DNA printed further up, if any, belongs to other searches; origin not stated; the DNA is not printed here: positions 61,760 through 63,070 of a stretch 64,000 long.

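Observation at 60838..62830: Second hydrolase-partner module: M15 peptidase with two PG-binding domains but no secretion signal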

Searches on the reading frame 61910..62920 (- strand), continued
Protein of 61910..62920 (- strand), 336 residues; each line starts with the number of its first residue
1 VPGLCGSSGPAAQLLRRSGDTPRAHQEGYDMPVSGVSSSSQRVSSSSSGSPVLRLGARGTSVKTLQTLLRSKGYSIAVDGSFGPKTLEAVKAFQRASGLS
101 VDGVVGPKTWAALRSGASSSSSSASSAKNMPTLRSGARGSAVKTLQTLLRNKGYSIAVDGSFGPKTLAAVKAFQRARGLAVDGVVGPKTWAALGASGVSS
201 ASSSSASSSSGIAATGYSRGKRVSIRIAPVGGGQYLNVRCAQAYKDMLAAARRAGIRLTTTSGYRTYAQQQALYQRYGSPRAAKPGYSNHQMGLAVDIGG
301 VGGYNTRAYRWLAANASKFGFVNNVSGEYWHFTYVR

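Call 69: find_related_loci(query=window:61910-62830:-, collection=viral_contigs, flank=8000)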
Query window:61910-62830:- (306 aa) in viral_contigs; peptide patterns used: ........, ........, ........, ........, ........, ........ (x = any residue, [..] = any of these).
210 stretches matched a pattern; 201 encode a relative of the query (tblastn E <= 1e-3); the best 80 are kept; 80 distinct loci.
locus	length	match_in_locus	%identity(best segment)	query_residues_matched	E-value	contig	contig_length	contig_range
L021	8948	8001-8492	50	13-163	6e-40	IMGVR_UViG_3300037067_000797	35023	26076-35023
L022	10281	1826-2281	45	16-163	1e-31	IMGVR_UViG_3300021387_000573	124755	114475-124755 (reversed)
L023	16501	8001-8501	43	6-163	1e-30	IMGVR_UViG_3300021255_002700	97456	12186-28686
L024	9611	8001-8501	43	6-163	1e-30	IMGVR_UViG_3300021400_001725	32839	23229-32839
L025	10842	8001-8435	44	18-164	5e-27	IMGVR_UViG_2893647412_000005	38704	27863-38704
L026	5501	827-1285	44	20-163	4e-27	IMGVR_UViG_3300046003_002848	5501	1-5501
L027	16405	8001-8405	43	15-166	5e-26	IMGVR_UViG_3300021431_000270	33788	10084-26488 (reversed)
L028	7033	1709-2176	38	2-175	8e-25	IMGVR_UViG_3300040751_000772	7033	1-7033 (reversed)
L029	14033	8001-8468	38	2-175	8e-25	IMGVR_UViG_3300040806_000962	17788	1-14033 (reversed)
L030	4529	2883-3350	38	2-175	7e-25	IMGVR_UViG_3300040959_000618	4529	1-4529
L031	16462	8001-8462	35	21-175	4e-22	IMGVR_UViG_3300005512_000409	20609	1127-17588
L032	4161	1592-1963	44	14-210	8e-22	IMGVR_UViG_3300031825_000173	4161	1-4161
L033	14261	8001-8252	54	21-163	3e-20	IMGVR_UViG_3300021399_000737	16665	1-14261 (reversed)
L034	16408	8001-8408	33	23-181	4e-20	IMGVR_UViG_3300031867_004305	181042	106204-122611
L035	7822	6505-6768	44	23-190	9e-20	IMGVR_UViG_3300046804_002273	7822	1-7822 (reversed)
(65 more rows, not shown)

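Call 73: search_protein_families(library=ncbifam, proteins=[L005:6563-7930:+], max_evalue=0.05)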
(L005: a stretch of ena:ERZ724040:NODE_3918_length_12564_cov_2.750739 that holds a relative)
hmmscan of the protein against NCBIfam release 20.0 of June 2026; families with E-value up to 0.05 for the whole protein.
L005:6563-7930:+ (456 aa): 0 families

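Call 74: search_protein_families(library=phrogs, proteins=[window:61910-62830:-], max_evalue=0.001)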
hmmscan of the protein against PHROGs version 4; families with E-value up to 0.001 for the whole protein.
window:61910-62830:- (306 aa): 27 families (the best 25 are shown)
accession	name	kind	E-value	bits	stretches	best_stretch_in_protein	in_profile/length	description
phrog_2649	-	lysis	2.3e-56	192.6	3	91-169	163-241/261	endolysin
phrog_1493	-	lysis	8.7e-43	148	2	95-170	225-312/394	endolysin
phrog_1224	-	head and packaging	1.2e-39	137.9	2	101-168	2-69/438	endolysin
phrog_17214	-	lysis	4.8e-28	99.7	2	89-165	228-314/322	endolysin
phrog_1512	-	lysis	2.9e-20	74.5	2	92-179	167-258/314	endolysin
phrog_6707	-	lysis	7.8e-20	71.9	2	107-175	183-254/311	endolysin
phrog_16823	-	tail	2.8e-19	69.1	1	175-305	913-1052/1948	tail length tape measure protein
phrog_16428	-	lysis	2.9e-18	66.8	2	42-84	475-519/520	endolysin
phrog_880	-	lysis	1.5e-15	58.5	2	110-165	374-433/435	endolysin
phrog_23582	-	unknown function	8.9e-14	52.4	2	45-164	170-305/565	-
phrog_14712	-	moron, auxiliary metabolic gene and host takeover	4.5e-12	46.8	1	140-194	195-247/322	chitinase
phrog_23452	-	unknown function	1e-11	46.1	2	22-81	54-119/135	-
phrog_7685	-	integration and excision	6.8e-11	43.2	2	47-84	13-50/240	integrase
phrog_17001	-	lysis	1.2e-10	42.4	1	70-145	20-90/265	endolysin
phrog_6219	-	lysis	1.6e-09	38.7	0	100-162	245-306/326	endolysin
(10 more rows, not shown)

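Call 91: predict_structure(alignment_id=A3)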
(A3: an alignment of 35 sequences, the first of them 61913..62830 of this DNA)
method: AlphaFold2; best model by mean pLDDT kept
length: 306 residues; sequences in the alignment: 35
mean_pLDDT: 86.0   pTM: 0.46
mean pLDDT of the five models: 86.0, 85.6, 85.4, 84.5, 83.1
residues with pLDDT >= 90: 221; 70-90: 38; 50-70: 6; < 50: 41
segments of 3 or more residues with pLDDT < 50: 1-17, 87-97, 166-178
pLDDT, mean of each block of 10 residues (from residue 1): 40 51 96 96 94 97 91 95 67 48 94 94 92 96 89 93 62 43 91 95 93 97 97 94 92 91 96 97 98 94 96
secondary structure, 60 per line:
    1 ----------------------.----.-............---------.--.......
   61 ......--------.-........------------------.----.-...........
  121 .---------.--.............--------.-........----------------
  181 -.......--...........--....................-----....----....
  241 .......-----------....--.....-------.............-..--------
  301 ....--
elements in order: H30-41 H54-66 H77-84 H110-121 H134-146 H157-164 E182-188 E191-201 E204-207 H208-223 E229-232 H237-247 H259-262 E265-269 H277-289 E301-304

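Call 93: fold_search(model_id=the predicted structure, library=pdb)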
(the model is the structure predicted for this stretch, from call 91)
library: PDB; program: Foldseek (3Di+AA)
matches with E <= 10: 82; with E <= 0.001: 36
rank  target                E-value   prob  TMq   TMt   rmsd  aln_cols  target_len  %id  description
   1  5hnm_E                5.6e-09  1.00  0.31  0.51   4.6       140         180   33  Crystal structure of vancomycin resistance D,D-pentapeptidase VanY E175A mutant from VanB-type resistance cassette in  (released 2016-02-10)
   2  5hnm_C                6.3e-09  1.00  0.30  0.50   5.0       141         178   33  Crystal structure of vancomycin resistance D,D-pentapeptidase VanY E175A mutant from VanB-type resistance cassette in  (released 2016-02-10)
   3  5hnm_B                8.5e-09  1.00  0.31  0.51   4.6       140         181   33  Crystal structure of vancomycin resistance D,D-pentapeptidase VanY E175A mutant from VanB-type resistance cassette in  (released 2016-02-10)
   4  5hnm_A                1.1e-08  1.00  0.31  0.51   4.6       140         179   33  Crystal structure of vancomycin resistance D,D-pentapeptidase VanY E175A mutant from VanB-type resistance cassette in  (released 2016-02-10)
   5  4mph_A                1.5e-08  1.00  0.31  0.52   2.2       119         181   33  Crystal structure of BaLdcB / VanY-like L,D-carboxypeptidase Zinc(II)-bound (released 2013-09-25)
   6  6a6a_A                1.6e-08  1.00  0.30  0.49   4.9       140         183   33  VanYB in complex with D-Alanine (released 2018-09-05)
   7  4mph_B                4.2e-08  1.00  0.31  0.50   2.5       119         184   33  Crystal structure of BaLdcB / VanY-like L,D-carboxypeptidase Zinc(II)-bound (released 2013-09-25)
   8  5zhf_A                5.1e-08  1.00  0.31  0.51   4.5       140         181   33  Structure of VanYB unbound (released 2018-09-05)
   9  4jid_A                8.1e-08  1.00  0.30  0.49   3.2       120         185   32  Crystal structure of BaLdcB / VanY-like L,D-carboxypeptidase Zinc(II)-free (released 2013-04-03)
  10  4jid_B                9.7e-08  1.00  0.30  0.51   2.2       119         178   33  Crystal structure of BaLdcB / VanY-like L,D-carboxypeptidase Zinc(II)-free (released 2013-04-03)
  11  4ox3                  6.9e-07  1.00  0.30  0.42   2.7       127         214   31  Structure of the LdcB LD-carboxypeptidase reveals the molecular basis of peptidoglycan recognition (released 2014-06-11)
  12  4oxd_E                9.3e-07  1.00  0.30  0.51   7.2       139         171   31  Structure of the LdcB LD-carboxypeptidase reveals the molecular basis of peptidoglycan recognition (released 2014-05-21)
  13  4oak_A                1.0e-06  1.00  0.31  0.47   3.4       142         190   25  Crystal structure of vancomycin resistance D,D-dipeptidase/D,D-pentapeptidase VanXYc D59S mutant in complex with D-Ala (released 2014-01-15)
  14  4oxd_A                1.2e-06  1.00  0.29  0.47   7.2       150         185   27  Structure of the LdcB LD-carboxypeptidase reveals the molecular basis of peptidoglycan recognition (released 2014-05-21)
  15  4mus_A                1.6e-06  1.00  0.31  0.48   3.8       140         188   25  Crystal structure of vancomycin resistance D,D-dipeptidase/D,D-pentapeptidase VanXYc D59S mutant in complex with D-Ala (released 2013-10-09)
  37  7rum_B                1.2e-03  1.00  0.20  0.23  11.3       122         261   29  Endolysin from Escherichia coli O157:H7 phage FTEbC1, LysT84 (released 2022-02-09)
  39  7rum_A                2.5e-03  1.00  0.19  0.23  11.2       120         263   28  Endolysin from Escherichia coli O157:H7 phage FTEbC1, LysT84 (released 2022-02-09)
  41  5opz_A                4.0e-03  1.00  0.25  0.51   4.0       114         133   21  Crystal structure of Serratia marcescens L-Ala D-Glu endopeptidase ChiX (released 2018-01-17)
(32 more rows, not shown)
